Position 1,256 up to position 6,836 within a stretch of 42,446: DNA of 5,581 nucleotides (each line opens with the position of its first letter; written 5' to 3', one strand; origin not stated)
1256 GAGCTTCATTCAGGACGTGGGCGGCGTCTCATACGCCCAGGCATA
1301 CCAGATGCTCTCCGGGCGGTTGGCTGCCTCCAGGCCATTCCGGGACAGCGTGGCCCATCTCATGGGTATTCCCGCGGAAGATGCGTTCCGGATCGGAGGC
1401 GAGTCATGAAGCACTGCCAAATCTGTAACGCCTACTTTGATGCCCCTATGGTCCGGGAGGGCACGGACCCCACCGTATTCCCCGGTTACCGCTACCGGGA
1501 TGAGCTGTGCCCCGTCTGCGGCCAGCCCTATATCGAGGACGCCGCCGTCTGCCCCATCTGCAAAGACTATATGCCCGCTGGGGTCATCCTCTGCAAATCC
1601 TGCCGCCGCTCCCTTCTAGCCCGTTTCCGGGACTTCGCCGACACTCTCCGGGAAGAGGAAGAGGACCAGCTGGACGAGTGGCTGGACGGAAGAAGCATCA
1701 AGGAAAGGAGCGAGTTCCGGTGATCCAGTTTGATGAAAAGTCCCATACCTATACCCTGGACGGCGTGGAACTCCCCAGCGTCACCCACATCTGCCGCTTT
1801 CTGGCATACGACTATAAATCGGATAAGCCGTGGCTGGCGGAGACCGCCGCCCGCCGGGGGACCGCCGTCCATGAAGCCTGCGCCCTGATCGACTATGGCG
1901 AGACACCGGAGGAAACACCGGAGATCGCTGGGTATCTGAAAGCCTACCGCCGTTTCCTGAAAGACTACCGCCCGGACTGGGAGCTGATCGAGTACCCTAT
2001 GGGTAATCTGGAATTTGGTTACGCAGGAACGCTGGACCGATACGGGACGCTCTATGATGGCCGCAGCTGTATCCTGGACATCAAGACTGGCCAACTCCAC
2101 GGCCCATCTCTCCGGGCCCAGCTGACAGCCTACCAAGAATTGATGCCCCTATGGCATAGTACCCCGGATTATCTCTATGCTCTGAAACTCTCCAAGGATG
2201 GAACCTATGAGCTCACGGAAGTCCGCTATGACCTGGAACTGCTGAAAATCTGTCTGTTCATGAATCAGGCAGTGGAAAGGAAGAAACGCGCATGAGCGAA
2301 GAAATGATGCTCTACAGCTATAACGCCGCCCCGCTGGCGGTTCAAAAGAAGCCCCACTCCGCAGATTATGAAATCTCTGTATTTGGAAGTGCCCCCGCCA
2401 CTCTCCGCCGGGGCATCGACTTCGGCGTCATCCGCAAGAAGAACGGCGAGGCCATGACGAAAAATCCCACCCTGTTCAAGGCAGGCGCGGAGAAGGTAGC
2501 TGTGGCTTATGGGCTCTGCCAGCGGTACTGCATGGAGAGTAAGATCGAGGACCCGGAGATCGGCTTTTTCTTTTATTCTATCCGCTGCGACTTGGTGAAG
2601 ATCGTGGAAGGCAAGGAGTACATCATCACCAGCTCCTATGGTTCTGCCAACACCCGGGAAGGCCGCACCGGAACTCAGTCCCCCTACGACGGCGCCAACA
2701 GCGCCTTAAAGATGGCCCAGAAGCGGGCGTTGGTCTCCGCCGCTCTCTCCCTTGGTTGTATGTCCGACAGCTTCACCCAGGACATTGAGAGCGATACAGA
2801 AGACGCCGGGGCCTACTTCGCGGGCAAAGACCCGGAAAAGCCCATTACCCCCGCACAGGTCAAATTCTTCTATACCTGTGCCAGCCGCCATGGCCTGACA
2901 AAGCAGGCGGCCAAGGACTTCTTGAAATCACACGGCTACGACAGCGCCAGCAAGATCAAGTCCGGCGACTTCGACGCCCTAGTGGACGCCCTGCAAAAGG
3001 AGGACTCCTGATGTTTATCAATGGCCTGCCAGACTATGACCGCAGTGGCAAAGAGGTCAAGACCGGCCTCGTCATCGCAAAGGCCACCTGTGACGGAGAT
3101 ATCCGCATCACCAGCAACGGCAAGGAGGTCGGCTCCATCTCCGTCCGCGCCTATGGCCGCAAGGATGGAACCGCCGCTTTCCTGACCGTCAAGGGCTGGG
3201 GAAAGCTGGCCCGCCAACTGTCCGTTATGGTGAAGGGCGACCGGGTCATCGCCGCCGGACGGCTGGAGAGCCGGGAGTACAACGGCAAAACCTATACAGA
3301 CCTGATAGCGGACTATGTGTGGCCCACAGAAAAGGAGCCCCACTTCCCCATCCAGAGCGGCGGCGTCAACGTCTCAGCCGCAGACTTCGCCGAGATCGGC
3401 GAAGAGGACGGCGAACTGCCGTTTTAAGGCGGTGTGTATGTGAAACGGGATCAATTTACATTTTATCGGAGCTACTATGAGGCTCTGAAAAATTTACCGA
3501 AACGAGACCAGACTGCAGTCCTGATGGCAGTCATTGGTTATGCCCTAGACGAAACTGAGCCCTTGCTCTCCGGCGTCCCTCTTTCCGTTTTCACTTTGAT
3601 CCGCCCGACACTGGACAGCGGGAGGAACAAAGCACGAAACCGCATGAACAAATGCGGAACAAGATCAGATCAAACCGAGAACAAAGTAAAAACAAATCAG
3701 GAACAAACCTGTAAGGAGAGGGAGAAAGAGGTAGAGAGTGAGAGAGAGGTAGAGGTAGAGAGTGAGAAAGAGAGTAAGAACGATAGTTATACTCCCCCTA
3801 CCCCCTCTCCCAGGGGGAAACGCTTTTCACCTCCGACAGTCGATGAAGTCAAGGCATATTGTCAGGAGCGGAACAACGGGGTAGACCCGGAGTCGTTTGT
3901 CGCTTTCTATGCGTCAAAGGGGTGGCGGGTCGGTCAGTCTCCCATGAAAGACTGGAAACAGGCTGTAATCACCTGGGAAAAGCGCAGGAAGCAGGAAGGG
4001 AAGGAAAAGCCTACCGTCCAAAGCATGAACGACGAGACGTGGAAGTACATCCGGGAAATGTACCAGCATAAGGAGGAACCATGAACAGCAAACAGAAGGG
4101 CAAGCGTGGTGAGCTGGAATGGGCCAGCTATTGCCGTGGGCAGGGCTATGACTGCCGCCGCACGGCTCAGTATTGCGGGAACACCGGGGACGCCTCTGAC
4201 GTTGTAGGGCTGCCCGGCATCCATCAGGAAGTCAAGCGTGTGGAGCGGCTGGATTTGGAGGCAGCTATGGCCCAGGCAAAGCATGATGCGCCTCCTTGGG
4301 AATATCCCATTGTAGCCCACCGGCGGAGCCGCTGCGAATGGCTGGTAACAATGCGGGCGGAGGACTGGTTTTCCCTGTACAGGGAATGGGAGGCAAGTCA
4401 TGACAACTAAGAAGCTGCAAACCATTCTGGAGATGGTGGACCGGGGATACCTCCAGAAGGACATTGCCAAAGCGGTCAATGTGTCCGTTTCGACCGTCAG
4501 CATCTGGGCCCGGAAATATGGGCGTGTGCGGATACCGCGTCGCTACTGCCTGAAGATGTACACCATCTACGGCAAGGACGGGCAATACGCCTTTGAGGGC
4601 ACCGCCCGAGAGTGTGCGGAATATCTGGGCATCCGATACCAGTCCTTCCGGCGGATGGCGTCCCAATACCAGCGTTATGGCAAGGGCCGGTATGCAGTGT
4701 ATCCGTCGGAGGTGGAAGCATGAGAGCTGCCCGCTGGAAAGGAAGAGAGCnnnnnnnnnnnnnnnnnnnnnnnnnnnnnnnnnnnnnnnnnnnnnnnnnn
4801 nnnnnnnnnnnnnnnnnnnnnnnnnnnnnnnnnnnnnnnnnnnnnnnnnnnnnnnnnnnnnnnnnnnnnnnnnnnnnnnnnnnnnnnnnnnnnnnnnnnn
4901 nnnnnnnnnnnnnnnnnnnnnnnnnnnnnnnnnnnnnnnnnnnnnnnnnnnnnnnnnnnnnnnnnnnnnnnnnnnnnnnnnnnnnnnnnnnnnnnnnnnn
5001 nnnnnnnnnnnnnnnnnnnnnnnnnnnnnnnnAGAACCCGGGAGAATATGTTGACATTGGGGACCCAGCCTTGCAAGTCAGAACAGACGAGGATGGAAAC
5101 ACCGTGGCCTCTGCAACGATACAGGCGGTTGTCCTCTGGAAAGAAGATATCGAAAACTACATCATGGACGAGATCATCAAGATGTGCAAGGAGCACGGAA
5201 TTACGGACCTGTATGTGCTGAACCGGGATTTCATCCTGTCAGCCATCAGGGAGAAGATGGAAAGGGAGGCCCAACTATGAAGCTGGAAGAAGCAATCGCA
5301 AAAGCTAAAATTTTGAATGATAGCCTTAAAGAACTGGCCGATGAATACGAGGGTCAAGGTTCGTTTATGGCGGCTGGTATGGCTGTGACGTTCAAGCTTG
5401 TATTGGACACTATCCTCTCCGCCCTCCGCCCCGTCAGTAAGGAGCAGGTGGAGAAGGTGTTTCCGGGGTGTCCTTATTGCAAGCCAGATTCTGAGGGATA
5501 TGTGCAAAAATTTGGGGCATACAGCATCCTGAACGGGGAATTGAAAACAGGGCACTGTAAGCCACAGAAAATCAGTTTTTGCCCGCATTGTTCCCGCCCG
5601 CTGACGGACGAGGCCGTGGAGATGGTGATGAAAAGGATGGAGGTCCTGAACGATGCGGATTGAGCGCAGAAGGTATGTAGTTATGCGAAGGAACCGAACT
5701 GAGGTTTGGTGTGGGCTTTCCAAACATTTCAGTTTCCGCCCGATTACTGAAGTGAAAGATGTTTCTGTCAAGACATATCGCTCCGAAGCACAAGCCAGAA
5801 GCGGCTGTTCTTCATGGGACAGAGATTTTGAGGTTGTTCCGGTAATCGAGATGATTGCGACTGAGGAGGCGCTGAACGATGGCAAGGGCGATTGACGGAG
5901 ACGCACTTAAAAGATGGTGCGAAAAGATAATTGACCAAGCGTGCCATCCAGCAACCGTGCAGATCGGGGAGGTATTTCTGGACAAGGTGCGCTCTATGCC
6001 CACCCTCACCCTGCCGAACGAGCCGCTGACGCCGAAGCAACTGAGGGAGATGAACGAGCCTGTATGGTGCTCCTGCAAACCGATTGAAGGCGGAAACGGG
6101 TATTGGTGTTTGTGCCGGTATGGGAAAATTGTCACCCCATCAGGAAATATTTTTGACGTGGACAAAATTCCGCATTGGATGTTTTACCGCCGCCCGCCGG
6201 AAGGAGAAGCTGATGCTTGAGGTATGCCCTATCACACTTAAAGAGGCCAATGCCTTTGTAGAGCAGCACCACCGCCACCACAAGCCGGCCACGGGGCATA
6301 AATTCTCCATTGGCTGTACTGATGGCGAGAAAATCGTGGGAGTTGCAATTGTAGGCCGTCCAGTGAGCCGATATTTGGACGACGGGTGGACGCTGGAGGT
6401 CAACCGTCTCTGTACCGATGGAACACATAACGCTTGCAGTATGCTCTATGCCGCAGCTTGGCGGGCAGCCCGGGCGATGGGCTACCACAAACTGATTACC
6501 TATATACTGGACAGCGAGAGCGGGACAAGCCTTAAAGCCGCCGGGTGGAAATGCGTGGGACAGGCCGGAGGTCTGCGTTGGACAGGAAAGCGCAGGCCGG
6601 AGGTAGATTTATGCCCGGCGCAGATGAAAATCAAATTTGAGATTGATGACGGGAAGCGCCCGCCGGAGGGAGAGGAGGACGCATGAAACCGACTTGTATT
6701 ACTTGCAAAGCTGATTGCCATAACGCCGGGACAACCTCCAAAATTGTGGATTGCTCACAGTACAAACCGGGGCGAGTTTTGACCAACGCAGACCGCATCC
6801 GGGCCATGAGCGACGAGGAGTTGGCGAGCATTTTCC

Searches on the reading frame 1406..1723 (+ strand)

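Call 17: search_protein_families(library=phrogs, proteins=[window:1406-1723:+], max_evalue=0.001)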
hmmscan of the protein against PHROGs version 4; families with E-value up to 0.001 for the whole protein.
window:1406-1723:+ (105 aa): 1 family
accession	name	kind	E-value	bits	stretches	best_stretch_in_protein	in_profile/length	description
phrog_37069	-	unknown function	0.00091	20.2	0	47-70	31-54/58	-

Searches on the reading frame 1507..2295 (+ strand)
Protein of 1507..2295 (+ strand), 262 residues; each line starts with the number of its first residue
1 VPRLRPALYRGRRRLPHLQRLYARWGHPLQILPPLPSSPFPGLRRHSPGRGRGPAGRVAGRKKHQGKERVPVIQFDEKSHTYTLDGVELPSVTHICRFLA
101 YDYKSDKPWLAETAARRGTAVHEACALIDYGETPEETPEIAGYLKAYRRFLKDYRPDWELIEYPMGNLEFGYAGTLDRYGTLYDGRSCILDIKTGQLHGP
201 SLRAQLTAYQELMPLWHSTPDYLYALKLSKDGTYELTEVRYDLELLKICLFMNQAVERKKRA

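Call 17: search_protein_families(library=phrogs, proteins=[window:1507-2295:+], max_evalue=0.001)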
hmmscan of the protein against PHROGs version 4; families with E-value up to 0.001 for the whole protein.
window:1507-2295:+ (262 aa): 2 families
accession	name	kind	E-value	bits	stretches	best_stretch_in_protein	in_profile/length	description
phrog_298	-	DNA, RNA and nucleotide metabolism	8.2e-21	75.6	1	72-241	48-240/293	exonuclease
phrog_466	-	DNA, RNA and nucleotide metabolism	9e-12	46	1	112-211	209-316/446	exonuclease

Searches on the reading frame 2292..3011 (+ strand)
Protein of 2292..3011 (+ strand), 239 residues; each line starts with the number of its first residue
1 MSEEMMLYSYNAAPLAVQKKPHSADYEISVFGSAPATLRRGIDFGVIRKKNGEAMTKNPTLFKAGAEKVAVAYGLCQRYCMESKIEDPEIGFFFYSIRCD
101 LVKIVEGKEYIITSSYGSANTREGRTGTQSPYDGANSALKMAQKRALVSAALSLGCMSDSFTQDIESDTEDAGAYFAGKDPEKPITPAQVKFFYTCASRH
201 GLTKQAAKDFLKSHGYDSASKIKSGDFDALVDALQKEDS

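Call 17: search_protein_families(library=phrogs, proteins=[window:2292-3011:+], max_evalue=0.001)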
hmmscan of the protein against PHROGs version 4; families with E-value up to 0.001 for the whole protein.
window:2292-3011:+ (239 aa): 1 family
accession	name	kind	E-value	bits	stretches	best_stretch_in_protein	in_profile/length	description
phrog_10048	-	unknown function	9.5e-29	101.5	1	36-171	41-172/273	-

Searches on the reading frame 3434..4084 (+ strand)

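Call 17: search_protein_families(library=phrogs, proteins=[window:3434-4084:+], max_evalue=0.001)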
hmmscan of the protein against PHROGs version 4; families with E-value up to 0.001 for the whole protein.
window:3434-4084:+ (216 aa): 4 families
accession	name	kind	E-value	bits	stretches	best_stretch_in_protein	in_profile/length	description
phrog_15768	-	unknown function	3.3e-47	162.4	1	4-193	1-192/228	-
phrog_16304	-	unknown function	2.9e-10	41.5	1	4-125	3-135/244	-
phrog_19415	-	unknown function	6.5e-09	37.1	1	2-107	2-96/224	-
phrog_28809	-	unknown function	5.4e-06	27.3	1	147-195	145-193/211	-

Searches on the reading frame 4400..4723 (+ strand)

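Call 17: search_protein_families(library=phrogs, proteins=[window:4400-4723:+], max_evalue=0.001)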
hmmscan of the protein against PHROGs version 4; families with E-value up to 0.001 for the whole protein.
window:4400-4723:+ (107 aa): 7 families
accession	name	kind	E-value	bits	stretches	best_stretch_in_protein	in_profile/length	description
phrog_8898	-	unknown function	1.1e-05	26.1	0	1-38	1-36/70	-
phrog_323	-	transcription regulation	4.6e-05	24.1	1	2-93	150-245/319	transcriptional regulator, D5-like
phrog_309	-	head and packaging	8.3e-05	23.7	0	4-40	144-180/319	terminase small subunit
phrog_664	-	DNA, RNA and nucleotide metabolism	0.00012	23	1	2-42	86-126/210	DNA binding protein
phrog_803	-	moron, auxiliary metabolic gene and host takeover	0.00026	22.3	0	52-95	9-52/117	host nuclease inhibitor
phrog_4151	-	DNA, RNA and nucleotide metabolism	0.00043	21.2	1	14-40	18-44/154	DNA binding protein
phrog_597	-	DNA, RNA and nucleotide metabolism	0.00048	21.2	0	11-39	107-135/200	DNA binding protein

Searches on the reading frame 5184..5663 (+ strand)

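Call 18: search_protein_families(library=phrogs, proteins=[window:5184-5663:+], max_evalue=0.001)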
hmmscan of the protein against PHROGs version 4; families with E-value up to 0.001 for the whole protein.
window:5184-5663:+ (159 aa): 2 families
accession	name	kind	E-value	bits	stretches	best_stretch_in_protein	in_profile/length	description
phrog_10714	-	unknown function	4.3e-18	66.5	1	32-150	4-109/109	-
phrog_1494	-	unknown function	0.00076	19.7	0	40-146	111-215/226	-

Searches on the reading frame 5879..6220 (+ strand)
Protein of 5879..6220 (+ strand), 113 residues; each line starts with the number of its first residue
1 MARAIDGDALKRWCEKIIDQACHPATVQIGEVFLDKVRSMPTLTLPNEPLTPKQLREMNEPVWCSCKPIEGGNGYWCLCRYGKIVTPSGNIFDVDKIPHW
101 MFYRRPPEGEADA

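Call 18: search_protein_families(library=phrogs, proteins=[window:5879-6220:+], max_evalue=0.001)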
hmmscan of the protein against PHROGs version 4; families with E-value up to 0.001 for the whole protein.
window:5879-6220:+ (113 aa): 1 family
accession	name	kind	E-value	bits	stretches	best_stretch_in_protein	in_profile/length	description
phrog_25732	-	unknown function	1.6e-11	45.1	1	1-112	1-112/113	-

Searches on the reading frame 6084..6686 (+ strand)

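Call 18: search_protein_families(library=phrogs, proteins=[window:6084-6686:+], max_evalue=0.001)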
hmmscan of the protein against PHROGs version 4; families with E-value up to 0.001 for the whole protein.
window:6084-6686:+ (200 aa): 1 family
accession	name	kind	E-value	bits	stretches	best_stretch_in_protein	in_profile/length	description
phrog_1384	-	other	9.3e-44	150.7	1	39-166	15-155/245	Mom-like DNA modification protein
